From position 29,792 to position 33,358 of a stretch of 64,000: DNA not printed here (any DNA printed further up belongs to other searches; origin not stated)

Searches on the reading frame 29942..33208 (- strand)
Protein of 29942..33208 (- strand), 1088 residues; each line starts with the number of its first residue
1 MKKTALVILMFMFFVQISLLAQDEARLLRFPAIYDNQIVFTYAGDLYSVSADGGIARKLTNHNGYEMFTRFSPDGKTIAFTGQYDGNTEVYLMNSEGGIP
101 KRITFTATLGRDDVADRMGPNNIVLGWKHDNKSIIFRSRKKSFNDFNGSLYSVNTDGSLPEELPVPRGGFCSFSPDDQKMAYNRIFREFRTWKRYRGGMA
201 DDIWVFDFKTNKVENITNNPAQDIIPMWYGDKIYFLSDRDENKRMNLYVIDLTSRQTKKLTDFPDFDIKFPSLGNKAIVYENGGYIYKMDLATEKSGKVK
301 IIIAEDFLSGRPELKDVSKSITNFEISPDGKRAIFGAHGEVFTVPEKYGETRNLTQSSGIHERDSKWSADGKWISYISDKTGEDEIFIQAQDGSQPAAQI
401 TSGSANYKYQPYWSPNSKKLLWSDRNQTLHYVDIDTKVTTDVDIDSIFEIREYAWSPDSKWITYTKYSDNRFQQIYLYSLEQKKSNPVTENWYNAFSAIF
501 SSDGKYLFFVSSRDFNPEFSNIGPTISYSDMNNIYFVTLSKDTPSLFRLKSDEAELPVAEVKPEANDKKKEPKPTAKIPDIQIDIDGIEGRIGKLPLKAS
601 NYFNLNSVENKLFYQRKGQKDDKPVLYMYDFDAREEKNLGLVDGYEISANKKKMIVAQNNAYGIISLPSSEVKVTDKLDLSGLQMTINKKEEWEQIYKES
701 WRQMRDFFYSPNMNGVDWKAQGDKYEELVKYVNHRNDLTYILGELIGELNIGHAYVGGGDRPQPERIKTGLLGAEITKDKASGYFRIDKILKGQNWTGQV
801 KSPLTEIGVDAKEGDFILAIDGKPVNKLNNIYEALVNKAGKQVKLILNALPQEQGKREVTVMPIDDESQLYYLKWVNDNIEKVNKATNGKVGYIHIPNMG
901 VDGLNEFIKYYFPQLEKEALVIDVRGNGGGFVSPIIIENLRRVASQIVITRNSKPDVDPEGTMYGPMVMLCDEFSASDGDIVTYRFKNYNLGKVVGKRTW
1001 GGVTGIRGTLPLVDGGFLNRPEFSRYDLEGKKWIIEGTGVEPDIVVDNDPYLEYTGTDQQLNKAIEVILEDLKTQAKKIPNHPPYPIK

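Call 102: search_protein_families(library=pfam, proteins=[window:29942-33208:-], max_evalue=0.00001)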
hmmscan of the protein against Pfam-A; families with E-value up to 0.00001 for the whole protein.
window:29942-33208:- (1088 aa): 6 families
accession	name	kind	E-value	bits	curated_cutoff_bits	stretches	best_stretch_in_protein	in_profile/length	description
PF07676.18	PD40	-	7.7e-28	96.2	20.9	1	57-91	2-37/38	WD40-like Beta Propeller Repeat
PF03572.23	Peptidase_S41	-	2.7e-27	95.8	24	1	890-1046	1-165/165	Peptidase family S41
PF14685.13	PDZ_Tricorn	-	9.9e-25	86.8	25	1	770-861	1-88/88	Tricorn protease PDZ domain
PF14684.11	Tricorn_C1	-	7.6e-20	71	24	1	690-747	2-59/59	Tricorn protease C1 domain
PF00930.27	DPPIV_N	-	9.3e-10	38.2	22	0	193-262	15-80/354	Dipeptidyl peptidase IV (DPP IV) N-terminal region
PF25174.1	Beta-prop_THOC3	-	2.9e-08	33.5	305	0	395-510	80-189/272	THOC3 beta-propeller domain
